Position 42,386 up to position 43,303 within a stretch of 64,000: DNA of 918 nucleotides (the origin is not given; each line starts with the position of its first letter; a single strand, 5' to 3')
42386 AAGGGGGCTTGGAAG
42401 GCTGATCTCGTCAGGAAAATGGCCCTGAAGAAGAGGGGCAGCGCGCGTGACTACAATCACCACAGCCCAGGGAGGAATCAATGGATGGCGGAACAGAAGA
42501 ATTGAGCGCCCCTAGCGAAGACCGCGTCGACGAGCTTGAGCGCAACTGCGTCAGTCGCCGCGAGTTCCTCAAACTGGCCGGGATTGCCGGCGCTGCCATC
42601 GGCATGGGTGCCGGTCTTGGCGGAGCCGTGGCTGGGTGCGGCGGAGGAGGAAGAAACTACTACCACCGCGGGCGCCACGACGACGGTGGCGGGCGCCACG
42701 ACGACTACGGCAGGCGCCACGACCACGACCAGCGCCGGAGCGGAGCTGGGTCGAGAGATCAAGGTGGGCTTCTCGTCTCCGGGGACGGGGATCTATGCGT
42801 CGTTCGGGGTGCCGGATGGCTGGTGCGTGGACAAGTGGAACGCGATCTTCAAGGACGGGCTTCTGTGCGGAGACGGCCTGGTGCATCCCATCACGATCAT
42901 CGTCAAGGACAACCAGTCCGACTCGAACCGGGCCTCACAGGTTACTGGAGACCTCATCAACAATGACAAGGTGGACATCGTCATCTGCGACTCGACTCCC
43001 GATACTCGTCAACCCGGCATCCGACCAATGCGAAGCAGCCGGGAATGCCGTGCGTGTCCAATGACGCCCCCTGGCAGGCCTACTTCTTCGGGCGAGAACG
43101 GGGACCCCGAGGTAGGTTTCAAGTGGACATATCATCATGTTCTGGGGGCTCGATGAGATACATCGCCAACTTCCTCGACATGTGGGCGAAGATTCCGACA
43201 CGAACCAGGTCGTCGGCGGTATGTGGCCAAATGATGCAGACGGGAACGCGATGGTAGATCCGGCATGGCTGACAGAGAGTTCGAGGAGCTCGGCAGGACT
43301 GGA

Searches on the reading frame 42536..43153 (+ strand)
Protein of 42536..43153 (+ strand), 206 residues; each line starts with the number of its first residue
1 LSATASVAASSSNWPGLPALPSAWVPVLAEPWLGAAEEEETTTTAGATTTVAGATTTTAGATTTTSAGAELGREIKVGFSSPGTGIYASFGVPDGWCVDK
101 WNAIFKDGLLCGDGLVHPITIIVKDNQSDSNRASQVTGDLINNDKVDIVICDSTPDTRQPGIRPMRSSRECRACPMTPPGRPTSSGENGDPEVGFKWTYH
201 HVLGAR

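Call 22: search_protein_families(library=pfam, proteins=[window:42536-43153:+], max_evalue=0.00001)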
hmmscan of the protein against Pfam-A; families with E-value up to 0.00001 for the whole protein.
window:42536-43153:+ (206 aa): 1 family
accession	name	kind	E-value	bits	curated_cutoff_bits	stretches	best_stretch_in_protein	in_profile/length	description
PF13458.12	Peripla_BP_6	-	2.3e-08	34.5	31.7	1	74-152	1-76/343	Periplasmic binding protein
